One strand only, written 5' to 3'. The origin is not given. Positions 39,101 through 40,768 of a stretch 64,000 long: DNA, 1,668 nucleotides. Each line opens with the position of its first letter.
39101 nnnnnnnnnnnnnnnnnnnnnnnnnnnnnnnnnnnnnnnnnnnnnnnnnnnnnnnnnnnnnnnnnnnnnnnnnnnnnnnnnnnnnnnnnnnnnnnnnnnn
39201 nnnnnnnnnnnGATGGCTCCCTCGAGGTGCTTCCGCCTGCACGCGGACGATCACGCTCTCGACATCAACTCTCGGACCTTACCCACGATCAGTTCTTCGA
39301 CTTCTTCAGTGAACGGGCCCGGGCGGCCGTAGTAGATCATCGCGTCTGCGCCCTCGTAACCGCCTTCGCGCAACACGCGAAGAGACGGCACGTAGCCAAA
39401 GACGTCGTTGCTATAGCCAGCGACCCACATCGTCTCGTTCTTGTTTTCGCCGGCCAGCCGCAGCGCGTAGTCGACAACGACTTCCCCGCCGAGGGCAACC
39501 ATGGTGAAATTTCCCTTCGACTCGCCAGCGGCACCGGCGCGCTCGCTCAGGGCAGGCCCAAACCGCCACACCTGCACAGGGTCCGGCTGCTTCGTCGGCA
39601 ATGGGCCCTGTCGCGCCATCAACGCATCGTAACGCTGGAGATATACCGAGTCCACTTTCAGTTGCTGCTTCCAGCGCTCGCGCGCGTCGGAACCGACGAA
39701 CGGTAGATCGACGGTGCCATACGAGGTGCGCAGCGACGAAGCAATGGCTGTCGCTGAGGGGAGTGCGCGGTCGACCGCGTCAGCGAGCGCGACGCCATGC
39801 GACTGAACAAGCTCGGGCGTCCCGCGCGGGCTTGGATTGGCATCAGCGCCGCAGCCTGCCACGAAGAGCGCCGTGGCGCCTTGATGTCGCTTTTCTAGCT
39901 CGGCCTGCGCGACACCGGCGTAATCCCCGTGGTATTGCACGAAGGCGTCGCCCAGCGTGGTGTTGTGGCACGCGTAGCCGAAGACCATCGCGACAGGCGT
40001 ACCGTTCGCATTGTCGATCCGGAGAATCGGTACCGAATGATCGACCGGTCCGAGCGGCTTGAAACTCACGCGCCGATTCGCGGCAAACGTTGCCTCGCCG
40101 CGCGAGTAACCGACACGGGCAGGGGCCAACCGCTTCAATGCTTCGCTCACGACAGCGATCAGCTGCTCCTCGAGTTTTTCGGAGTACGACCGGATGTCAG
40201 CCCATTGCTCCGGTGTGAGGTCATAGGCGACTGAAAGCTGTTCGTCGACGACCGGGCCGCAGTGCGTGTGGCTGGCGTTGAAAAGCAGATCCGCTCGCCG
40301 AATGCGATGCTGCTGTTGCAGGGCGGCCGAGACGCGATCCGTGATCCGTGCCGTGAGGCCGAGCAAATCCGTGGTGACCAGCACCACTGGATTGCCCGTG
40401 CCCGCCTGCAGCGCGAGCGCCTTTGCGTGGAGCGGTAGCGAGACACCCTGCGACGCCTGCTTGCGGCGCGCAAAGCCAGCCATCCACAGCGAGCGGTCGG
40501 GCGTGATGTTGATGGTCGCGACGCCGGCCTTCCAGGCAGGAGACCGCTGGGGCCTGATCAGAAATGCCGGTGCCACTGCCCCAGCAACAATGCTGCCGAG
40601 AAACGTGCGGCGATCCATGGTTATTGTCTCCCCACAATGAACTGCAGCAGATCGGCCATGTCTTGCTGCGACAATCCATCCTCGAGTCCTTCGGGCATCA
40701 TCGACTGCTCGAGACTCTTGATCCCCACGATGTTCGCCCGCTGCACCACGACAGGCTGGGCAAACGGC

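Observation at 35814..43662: Compact five-gene operon with Tat-exported 'cytoplasmic-type' enzymes behind a dehydrogenase-cytochrome c: candidate undescribed periplasmic pathway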

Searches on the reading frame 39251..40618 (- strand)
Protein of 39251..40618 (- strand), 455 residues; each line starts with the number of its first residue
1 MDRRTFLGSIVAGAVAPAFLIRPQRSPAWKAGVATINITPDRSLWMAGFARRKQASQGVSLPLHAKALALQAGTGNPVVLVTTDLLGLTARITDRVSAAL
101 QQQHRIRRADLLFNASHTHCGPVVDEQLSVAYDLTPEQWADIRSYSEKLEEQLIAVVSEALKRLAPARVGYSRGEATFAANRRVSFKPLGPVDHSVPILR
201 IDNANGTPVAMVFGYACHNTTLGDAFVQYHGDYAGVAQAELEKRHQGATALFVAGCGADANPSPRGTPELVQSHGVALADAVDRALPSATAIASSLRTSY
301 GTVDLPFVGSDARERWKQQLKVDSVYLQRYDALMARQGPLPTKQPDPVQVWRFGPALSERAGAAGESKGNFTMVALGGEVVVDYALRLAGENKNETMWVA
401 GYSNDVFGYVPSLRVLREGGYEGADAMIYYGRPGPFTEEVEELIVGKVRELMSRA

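Call 4: search_protein_families(library=pfam, proteins=[window:39251-40618:-], max_evalue=0.01)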
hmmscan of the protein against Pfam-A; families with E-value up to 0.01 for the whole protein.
window:39251-40618:- (455 aa): 1 family
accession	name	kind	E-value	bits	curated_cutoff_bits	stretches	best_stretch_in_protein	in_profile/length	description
PF04734.18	Ceramidase_alk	-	1.7e-16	60.5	32.1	1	31-255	3-245/509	Neutral/alkaline non-lysosomal ceramidase, N-terminal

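Call 5: search_protein_families(library=ncbifam, proteins=[window:39251-40618:-], max_evalue=0.01)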
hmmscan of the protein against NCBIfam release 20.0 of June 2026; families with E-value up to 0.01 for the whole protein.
window:39251-40618:- (455 aa): 1 family
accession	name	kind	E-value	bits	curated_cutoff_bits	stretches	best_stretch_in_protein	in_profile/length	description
NF041649.1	ceramidase_neut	equivalog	3.7e-08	32.1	1200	1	44-250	17-234/636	neutral ceramidase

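Call 12: find_homologous_proteins(query=window:39251-40618:-, max_evalue=1e-10)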
Query window:39251-40618:- (455 aa): 7895 proteins with E <= 1e-10 among 8000 candidates; the best 120 are listed.
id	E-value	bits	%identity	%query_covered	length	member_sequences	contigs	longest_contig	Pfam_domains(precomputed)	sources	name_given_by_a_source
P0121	0.0e+0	1020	100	100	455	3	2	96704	PF04734.19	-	-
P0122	4.1e-269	911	89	99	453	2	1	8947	PF04734.19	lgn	-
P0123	7.8e-264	893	89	99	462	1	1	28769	PF04734.19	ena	-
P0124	3.6e-245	832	82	99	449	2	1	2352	PF04734.19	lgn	-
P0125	7.0e-242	821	83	99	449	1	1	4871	PF04734.19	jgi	jgi:hypothetical protein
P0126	8.5e-240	814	81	99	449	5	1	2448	PF04734.19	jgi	jgi:hypothetical protein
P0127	2.6e-239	813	81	99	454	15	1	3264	PF04734.19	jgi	jgi:neutral ceramidase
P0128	3.9e-238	809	82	99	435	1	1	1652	PF04734.19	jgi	jgi:hypothetical protein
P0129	6.2e-238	808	82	99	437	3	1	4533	PF04734.19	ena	-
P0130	7.7e-236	801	80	99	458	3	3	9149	PF04734.19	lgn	-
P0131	8.8e-235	798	81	99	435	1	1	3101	PF04734.19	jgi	jgi:hypothetical protein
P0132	4.2e-232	789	81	99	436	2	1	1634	PF04734.19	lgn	-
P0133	9.1e-231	784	79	99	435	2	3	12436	PF04734.19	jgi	jgi:hypothetical protein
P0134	2.4e-201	687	68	100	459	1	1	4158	PF04734.19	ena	-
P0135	1.1e-200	685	69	99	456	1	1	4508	PF04734.19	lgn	-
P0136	1.4e-199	682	69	99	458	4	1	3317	PF04734.19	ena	-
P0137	4.4e-199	680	69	99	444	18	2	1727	PF04734.19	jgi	jgi:neutral ceramidase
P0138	4.5e-199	680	68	100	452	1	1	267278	PF04734.19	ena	-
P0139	1.2e-198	679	69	100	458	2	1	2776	PF04734.19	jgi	jgi:hypothetical protein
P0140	3.8e-198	677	69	99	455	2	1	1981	PF04734.19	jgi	jgi:neutral ceramidase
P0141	4.9e-198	677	68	100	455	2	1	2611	PF04734.19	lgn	-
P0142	6.5e-198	676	67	100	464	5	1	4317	PF04734.19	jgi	jgi:neutral ceramidase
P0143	1.9e-197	675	68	99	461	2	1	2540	PF04734.19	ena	-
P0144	2.8e-197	674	68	99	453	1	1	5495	PF04734.19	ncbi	-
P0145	4.2e-197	673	67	100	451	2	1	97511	PF04734.19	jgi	jgi:hypothetical protein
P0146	2.3e-196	671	67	100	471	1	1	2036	PF04734.19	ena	-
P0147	2.8e-196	671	68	99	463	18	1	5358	PF04734.19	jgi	jgi:neutral ceramidase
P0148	3.9e-196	670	68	100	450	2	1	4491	PF04734.19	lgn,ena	-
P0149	4.8e-196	670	68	99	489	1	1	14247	PF04734.19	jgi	jgi:neutral ceramidase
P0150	1.2e-195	669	68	99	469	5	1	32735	PF04734.19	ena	-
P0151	2.1e-195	668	69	99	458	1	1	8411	PF04734.19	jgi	jgi:neutral ceramidase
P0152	2.4e-195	668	69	99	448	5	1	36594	PF04734.19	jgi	jgi:neutral ceramidase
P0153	3.0e-195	667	70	94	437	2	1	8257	PF04734.19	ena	-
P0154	3.7e-195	667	68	99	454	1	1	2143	PF04734.19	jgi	jgi:hypothetical protein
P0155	4.2e-195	667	68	99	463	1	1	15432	PF04734.19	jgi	jgi:neutral/alkaline ceramidase-like enzyme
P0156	5.8e-195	666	67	100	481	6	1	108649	PF04734.19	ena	-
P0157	6.0e-195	666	67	99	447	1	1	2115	PF04734.19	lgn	-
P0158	7.3e-195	666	67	100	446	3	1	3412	PF04734.19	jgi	jgi:hypothetical protein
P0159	1.8e-194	665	66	99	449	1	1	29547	PF04734.19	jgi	jgi:hypothetical protein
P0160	2.1e-194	665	67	99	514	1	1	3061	PF04734.19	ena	-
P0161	2.4e-194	664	68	99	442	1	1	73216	PF04734.19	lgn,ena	-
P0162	3.0e-194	664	66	99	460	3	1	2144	PF04734.19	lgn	-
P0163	5.8e-194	663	67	100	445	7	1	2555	PF04734.19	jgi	jgi:hypothetical protein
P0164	9.0e-194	662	68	99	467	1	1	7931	PF04734.19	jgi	jgi:hypothetical protein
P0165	1.1e-193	662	69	99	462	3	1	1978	PF04734.19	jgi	jgi:hypothetical protein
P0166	1.4e-193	662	66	99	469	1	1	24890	PF04734.19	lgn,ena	-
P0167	1.5e-193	662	69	94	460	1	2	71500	PF04734.19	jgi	jgi:hypothetical protein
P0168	1.6e-193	662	67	99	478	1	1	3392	PF04734.19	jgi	jgi:hypothetical protein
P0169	1.9e-193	661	68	99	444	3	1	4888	PF04734.19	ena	-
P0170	2.2e-193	661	69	100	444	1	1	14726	PF04734.19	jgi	jgi:neutral ceramidase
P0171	2.6e-193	661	67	100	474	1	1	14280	PF04734.19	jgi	jgi:hypothetical protein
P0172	2.6e-193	661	66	99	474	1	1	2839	PF04734.19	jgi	jgi:hypothetical protein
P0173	2.9e-193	661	67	99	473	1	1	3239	PF04734.19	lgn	-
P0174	3.0e-193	661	67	99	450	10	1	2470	PF04734.19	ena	-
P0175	3.2e-193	661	67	99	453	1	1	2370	PF04734.19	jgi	jgi:neutral ceramidase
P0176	4.1e-193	660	67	99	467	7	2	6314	PF04734.19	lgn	-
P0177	6.6e-193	660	67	99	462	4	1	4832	PF04734.19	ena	-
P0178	7.3e-193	659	70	94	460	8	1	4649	PF04734.19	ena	-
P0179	1.1e-192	659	66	99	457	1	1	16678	PF04734.19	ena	-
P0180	1.5e-192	658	66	99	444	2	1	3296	PF04734.19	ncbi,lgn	-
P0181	2.0e-192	658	66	99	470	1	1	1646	PF04734.19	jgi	jgi:Neutral/alkaline non-lysosomal ceramidase, N-terminal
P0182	3.0e-192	657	67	99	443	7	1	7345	PF04734.19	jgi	jgi:neutral ceramidase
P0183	3.6e-192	657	69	94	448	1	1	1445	PF04734.19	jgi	jgi:hypothetical protein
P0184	4.0e-192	657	66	99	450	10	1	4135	PF04734.19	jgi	jgi:hypothetical protein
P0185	4.3e-192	657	67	99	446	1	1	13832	PF04734.19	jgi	jgi:neutral/alkaline ceramidase-like enzyme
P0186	4.6e-192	657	67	99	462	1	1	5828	PF04734.19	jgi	jgi:hypothetical protein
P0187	6.6e-192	656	66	99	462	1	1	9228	PF04734.19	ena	-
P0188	7.8e-192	656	68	94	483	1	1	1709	PF04734.19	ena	-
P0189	9.5e-192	656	70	94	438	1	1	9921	PF04734.19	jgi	jgi:neutral ceramidase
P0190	1.2e-191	655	67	99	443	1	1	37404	PF04734.19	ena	-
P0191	1.5e-191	655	67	99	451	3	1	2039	PF04734.19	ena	-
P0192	1.7e-191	655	67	99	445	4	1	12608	PF04734.19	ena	-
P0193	1.8e-191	655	66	99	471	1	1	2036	PF04734.19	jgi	jgi:neutral ceramidase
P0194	1.9e-191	655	66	99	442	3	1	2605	PF04734.19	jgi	jgi:hypothetical protein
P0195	2.0e-191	655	66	100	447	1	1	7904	PF04734.19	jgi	jgi:hypothetical protein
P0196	2.4e-191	654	66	99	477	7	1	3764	PF04734.19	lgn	-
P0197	2.9e-191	654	69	93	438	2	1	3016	PF04734.19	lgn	-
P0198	3.4e-191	654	66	99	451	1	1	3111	PF04734.19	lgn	-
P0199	4.6e-191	654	66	99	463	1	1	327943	PF04734.19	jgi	jgi:hypothetical protein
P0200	5.1e-191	653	66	99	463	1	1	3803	PF04734.19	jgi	jgi:hypothetical protein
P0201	5.2e-191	653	68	97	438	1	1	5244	PF04734.19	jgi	jgi:neutral ceramidase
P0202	7.2e-191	653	66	99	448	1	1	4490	PF04734.19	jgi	jgi:hypothetical protein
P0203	7.3e-191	653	69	94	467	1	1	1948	PF04734.19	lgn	-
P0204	9.7e-191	652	66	99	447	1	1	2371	PF04734.19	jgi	jgi:neutral ceramidase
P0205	9.9e-191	652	66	99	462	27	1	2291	PF04734.19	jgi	jgi:neutral ceramidase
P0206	1.0e-190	652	66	100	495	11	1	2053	PF04734.19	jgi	jgi:hypothetical protein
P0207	1.3e-190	652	65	100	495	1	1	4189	PF04734.19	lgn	-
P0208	1.7e-190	652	66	99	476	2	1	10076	PF04734.19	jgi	jgi:neutral/alkaline ceramidase-like enzyme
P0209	2.5e-190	651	65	100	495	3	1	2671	PF04734.19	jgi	jgi:neutral ceramidase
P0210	2.6e-190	651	68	99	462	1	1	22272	PF04734.19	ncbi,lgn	-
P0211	3.1e-190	651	66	100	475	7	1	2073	PF04734.19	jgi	jgi:neutral ceramidase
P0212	3.2e-190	651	66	99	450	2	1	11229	PF04734.19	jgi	jgi:hypothetical protein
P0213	3.2e-190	651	66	99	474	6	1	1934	PF04734.19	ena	-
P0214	3.2e-190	651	66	99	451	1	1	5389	PF04734.19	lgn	-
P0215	3.4e-190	651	67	99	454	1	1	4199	PF04734.19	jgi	jgi:neutral ceramidase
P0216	5.3e-190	650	67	99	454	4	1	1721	PF04734.19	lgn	-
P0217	7.0e-190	650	66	99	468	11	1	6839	PF04734.19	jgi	jgi:neutral ceramidase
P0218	7.6e-190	650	67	99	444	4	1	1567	PF04734.19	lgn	-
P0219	7.6e-190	650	65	99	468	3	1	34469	PF04734.19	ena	-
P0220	9.6e-190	649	66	99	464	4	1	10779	PF04734.19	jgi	-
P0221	1.0e-189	649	65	99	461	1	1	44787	PF04734.19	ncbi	-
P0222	1.1e-189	649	66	99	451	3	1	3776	PF04734.19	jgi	-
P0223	1.2e-189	649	67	100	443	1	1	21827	PF04734.19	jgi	jgi:hypothetical protein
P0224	1.4e-189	649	66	99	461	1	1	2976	PF04734.19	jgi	jgi:neutral/alkaline ceramidase-like enzyme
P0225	1.8e-189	648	68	99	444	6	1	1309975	PF04734.19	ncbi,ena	-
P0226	2.0e-189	648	66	100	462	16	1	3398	PF04734.19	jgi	jgi:neutral ceramidase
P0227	2.5e-189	648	67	99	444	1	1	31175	PF04734.19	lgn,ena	-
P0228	2.8e-189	648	65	99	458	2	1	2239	PF04734.19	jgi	jgi:hypothetical protein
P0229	3.5e-189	647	67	99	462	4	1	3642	PF04734.19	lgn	-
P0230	3.9e-189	647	65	100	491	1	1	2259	PF04734.19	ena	-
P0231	5.7e-189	647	66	99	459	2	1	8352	PF04734.19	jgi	jgi:hypothetical protein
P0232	6.9e-189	646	66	99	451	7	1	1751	PF04734.19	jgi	jgi:neutral ceramidase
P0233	8.6e-189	646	66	99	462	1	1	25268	PF04734.19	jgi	jgi:neutral ceramidase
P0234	9.1e-189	646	66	100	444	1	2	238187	PF04734.19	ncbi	-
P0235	9.9e-189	646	65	99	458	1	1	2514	PF04734.19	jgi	-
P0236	1.1e-188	646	67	100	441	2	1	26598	PF04734.19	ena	-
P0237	1.2e-188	646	66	99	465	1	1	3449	PF04734.19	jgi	jgi:neutral ceramidase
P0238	1.2e-188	646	67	99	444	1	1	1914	PF04734.19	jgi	jgi:neutral ceramidase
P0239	1.2e-188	646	67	100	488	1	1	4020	PF04734.19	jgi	jgi:neutral ceramidase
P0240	1.3e-188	645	66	99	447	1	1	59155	PF04734.19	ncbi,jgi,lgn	ncbi:MAG: hypothetical protein V7647_2485 [Acidobacteriota bacterium]|jgi:hypothetical protein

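Call 13: search_solved_structures(query=window:39251-40618:-, max_evalue=1, show_alignments=1)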
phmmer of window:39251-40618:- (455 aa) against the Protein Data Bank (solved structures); distinct sequences matched with E-value up to 1: 1.
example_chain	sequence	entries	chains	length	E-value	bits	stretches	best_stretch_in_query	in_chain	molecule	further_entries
4wgk_A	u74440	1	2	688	0.0028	19.8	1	44-243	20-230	Neutral ceramidase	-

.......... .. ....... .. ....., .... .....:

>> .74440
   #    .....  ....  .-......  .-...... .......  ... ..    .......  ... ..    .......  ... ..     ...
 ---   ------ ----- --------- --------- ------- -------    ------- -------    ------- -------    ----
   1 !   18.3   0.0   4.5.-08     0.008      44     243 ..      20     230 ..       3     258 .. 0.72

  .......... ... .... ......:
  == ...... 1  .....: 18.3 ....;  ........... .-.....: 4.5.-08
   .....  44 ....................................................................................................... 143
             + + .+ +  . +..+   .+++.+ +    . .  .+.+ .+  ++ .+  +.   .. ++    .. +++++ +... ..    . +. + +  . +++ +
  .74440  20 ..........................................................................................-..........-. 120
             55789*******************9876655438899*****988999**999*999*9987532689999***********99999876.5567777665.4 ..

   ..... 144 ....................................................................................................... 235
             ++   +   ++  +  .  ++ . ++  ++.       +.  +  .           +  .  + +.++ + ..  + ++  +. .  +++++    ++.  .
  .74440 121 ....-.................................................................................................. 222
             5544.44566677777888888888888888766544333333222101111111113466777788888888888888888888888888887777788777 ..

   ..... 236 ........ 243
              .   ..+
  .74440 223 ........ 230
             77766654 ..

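Call 18: find_encoding_contigs(protein=window:39251-40618:-, flank=10000, max_places=4)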
Protein window:39251-40618:- (455 aa): 2 contigs read that carry it; 2 places shown.
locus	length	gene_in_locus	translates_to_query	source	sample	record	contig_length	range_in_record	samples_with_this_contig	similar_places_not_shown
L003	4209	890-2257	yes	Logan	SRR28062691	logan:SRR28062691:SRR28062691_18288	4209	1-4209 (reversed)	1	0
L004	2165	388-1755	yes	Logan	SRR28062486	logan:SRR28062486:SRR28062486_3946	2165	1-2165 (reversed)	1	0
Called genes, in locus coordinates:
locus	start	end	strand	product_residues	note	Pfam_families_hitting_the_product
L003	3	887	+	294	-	?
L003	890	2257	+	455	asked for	PF04734:Ceramidase_alk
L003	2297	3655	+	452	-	PF00155:Aminotran_1_2, PF01041:DegT_DnrJ_EryC1, PF01053:Cys_Met_Meta_PP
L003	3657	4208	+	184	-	?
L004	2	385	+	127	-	?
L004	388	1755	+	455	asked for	PF04734:Ceramidase_alk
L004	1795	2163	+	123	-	?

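Call 20: find_related_loci(query=A1, collection=genome_contigs, flank=10000)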
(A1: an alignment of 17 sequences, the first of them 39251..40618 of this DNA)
Query A1 (455 aa) in genome_contigs; peptide patterns used: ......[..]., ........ (x = any residue, [..] = any of these).
600 stretches matched a pattern (row limit reached: there are more); 573 encode a relative of the query (tblastn E <= 1e-3); the best 80 are kept; 80 distinct loci.
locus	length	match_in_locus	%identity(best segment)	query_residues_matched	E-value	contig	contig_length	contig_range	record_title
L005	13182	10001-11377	67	1-451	0e+0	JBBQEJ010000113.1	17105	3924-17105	MAG: Vicinamibacterales bacterium isolate Co_metawrap_1112 Cmw_1112_k141_5486126_length_17105_cov_12.9972, whole genome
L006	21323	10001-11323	66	1-453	0e+0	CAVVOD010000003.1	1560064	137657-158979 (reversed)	MAG: uncultured Acidobacteriota bacterium isolate MFD04212.bin.1.190 genome assembly, contig: contig_633, whole genome s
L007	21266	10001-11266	67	24-452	0e+0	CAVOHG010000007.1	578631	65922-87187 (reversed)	MAG: uncultured Acidobacteriota bacterium isolate MFD00392.bin.1.305 genome assembly, contig: contig_49659, whole genome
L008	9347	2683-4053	64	1-452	0e+0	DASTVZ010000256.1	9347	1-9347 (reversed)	MAG TPA_asm: Vicinamibacterales bacterium isolate SMAG_U2373 k141_1662129, whole genome shotgun sequence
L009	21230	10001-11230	67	35-454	0e+0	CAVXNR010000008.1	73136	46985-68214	MAG: Vicinamibacteria bacterium isolate MFD02840.bin.2.172 genome assembly, contig: contig_20478, whole genome shotgun s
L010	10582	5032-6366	64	1-452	0e+0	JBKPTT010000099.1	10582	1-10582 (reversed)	MAG: Acidobacteriota bacterium isolate GM_HAYS_MAG_00049 GM_HAYS_000000867015, whole genome shotgun sequence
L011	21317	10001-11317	63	1-452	0e+0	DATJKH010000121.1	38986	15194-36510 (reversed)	MAG TPA_asm: Vicinamibacterales bacterium isolate SMAG_U15588 k141_1245260, whole genome shotgun sequence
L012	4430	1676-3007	65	1-453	0e+0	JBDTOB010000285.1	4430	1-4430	MAG: Acidobacteriota bacterium isolate cluster3_bin.164 NODE_116774_length_4430_cov_14.858057, whole genome shotgun sequ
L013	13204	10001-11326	65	1-452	0e+0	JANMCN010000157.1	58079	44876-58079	MAG: Acidobacteriota bacterium isolate OTE_1_metabat_126 OTE_1_k141_4172760, whole genome shotgun sequence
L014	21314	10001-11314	57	1-453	2e-152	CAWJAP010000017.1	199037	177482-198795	MAG: Vicinamibacterales bacterium isolate MFD04850.bin.2.159 genome assembly, contig: contig_25013, whole genome shotgun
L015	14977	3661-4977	54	1-452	2e-145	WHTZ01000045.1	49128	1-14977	MAG: Luteitalea sp. isolate Dino_bin50 NODE_45_length_49128_cov_58.019868, whole genome shotgun sequence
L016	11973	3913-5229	51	4-455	7e-146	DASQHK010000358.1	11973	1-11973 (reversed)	MAG TPA_asm: Bryobacterales bacterium isolate SMAG_U11831 k141_543524, whole genome shotgun sequence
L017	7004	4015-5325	49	1-453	4e-145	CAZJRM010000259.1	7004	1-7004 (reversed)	MAG TPA_asm: uncultured Vicinamibacterales bacterium isolate binchicken_co66_63 genome assembly, contig: NODE_15522_leng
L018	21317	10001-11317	50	1-455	4e-138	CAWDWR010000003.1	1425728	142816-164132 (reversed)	MAG: uncultured Acidobacteriota bacterium isolate MFD05942.bin.2.66 genome assembly, contig: contig_8961, whole genome s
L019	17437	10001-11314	49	1-452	3e-133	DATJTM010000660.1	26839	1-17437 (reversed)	MAG TPA_asm: Luteitalea sp. isolate SMAG_U15020 k141_3680066, whole genome shotgun sequence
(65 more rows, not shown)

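Call 24: find_encoding_contigs(protein=P0123, flank=10000, max_places=2)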
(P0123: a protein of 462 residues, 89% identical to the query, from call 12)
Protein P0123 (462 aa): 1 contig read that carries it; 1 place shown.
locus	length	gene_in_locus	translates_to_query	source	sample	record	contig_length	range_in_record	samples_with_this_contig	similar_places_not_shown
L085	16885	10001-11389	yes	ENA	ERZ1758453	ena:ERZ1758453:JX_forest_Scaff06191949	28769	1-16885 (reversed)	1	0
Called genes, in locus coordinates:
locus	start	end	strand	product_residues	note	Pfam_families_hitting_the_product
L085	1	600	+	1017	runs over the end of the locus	PF23500:DUF7133, PF02985:HEAT (faint), PF13646:HEAT_2 (faint), PF13442:Cytochrome_CBB3 (faint)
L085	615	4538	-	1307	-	PF24517:CBM96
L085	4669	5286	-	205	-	PF07603:Lcl_C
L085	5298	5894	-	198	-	PF00963:Cohesin (weak)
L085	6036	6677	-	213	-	PF00072:Response_reg, PF00196:GerE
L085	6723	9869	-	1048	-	PF07494:Reg_prop (faint), PF07495:Y_Y_Y, PF07730:HisKA_3, PF13581:HATPase_c_2, PF02518:HATPase_c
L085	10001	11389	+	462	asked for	PF04734:Ceramidase_alk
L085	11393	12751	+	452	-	PF00155:Aminotran_1_2, PF01041:DegT_DnrJ_EryC1, PF01053:Cys_Met_Meta_PP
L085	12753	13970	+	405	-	PF01566:Nramp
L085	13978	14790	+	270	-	PF08241:Methyltransf_11 (weak), PF13649:Methyltransf_25 (faint)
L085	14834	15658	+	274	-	PF00657:Lipase_GDSL, PF13472:Lipase_GDSL_2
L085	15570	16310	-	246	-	PF04403:PqiA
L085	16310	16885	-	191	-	?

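Call 26: find_encoding_contigs(protein=P0133, flank=10000, max_places=2)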
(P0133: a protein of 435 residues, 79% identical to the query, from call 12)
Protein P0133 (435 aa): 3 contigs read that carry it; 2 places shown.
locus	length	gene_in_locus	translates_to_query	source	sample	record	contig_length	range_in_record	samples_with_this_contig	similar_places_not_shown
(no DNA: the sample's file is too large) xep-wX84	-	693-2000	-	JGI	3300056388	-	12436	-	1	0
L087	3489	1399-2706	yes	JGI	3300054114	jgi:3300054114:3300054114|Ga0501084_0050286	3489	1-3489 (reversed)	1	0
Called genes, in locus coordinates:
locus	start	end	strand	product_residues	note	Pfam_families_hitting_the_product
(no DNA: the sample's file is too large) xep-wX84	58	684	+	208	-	PF13442:Cytochrome_CBB3 (weak), PF00034:Cytochrom_C (faint)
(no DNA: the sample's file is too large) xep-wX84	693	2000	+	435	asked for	PF04734:Ceramidase_alk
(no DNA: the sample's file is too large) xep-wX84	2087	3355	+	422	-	PF00155:Aminotran_1_2, PF01041:DegT_DnrJ_EryC1, PF01053:Cys_Met_Meta_PP (weak)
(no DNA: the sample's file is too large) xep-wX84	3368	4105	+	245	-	PF00657:Lipase_GDSL, PF13472:Lipase_GDSL_2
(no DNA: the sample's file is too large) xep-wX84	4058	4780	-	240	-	PF04403:PqiA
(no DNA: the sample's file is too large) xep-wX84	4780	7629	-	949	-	PF23500:DUF7133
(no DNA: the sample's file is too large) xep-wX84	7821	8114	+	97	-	PF14026:SCO4226-like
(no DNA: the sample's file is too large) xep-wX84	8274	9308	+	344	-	PF06580:His_kinase, PF02518:HATPase_c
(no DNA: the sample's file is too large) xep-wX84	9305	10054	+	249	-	PF00072:Response_reg, PF04397:LytTR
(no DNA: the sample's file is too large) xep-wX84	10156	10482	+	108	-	-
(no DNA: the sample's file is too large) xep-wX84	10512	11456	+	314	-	PF03372:Exo_endo_phos, PF23226:Exo_endo_phos_PGAP2IP (weak)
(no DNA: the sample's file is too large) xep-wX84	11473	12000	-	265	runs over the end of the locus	PF12704:MacB_PCD, PF02687:FtsX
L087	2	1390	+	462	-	?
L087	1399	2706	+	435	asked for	PF04734:Ceramidase_alk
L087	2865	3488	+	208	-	?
